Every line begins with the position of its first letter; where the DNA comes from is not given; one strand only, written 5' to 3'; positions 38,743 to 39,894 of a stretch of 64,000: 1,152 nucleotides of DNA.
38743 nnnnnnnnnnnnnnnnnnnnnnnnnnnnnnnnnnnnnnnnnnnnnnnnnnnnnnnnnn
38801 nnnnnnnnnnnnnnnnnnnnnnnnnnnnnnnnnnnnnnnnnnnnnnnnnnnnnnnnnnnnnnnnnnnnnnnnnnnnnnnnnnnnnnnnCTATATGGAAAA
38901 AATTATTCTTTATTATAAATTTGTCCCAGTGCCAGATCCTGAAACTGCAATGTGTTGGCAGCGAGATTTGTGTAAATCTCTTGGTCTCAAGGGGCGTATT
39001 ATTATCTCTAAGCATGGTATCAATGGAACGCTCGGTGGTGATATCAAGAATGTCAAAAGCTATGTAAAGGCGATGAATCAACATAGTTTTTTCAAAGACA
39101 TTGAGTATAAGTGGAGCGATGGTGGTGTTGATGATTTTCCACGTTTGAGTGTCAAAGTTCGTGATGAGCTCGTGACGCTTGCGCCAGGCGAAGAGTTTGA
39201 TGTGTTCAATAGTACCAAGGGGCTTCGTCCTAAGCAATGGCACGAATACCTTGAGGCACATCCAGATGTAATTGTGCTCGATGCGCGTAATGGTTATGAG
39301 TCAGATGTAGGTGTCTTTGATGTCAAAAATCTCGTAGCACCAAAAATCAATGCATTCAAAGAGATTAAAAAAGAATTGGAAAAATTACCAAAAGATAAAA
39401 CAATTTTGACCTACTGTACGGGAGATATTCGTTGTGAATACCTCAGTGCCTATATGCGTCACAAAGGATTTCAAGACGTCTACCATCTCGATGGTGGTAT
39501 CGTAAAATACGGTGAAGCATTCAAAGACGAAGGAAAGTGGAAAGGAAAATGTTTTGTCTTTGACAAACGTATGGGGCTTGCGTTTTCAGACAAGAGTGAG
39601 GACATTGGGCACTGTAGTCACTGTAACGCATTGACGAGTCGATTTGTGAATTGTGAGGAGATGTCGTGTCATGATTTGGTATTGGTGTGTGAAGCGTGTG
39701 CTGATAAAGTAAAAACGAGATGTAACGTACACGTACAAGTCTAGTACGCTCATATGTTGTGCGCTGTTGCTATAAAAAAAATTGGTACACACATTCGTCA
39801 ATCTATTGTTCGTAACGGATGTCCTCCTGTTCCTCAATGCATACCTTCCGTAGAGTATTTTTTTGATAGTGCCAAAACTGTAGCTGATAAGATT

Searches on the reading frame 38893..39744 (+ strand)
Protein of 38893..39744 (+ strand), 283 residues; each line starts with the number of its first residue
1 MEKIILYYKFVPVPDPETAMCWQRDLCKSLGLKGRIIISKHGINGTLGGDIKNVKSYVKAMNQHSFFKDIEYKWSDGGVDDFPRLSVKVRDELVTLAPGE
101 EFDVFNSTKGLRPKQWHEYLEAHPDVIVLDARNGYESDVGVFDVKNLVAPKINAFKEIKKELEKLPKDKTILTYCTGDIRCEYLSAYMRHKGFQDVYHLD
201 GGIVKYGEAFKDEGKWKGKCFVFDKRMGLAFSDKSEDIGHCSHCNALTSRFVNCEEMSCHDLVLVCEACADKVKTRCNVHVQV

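Call 8: search_protein_families(library=pfam, proteins=[window:38893-39744:+], max_evalue=0.001)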
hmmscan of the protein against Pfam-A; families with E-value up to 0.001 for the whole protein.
window:38893-39744:+ (283 aa): 3 families
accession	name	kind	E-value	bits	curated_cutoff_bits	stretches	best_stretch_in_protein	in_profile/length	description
PF17773.7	UPF0176_N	-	1.9e-22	79.9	26.2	1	3-92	2-91/92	UPF0176 acylphosphatase like domain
PF12368.13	Rhodanese_C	-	3.7e-17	62.8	26.9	1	217-278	1-62/66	Rhodanase C-terminal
PF00581.25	Rhodanese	-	2.9e-09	37.7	22.2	1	124-207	12-100/102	Rhodanese-like domain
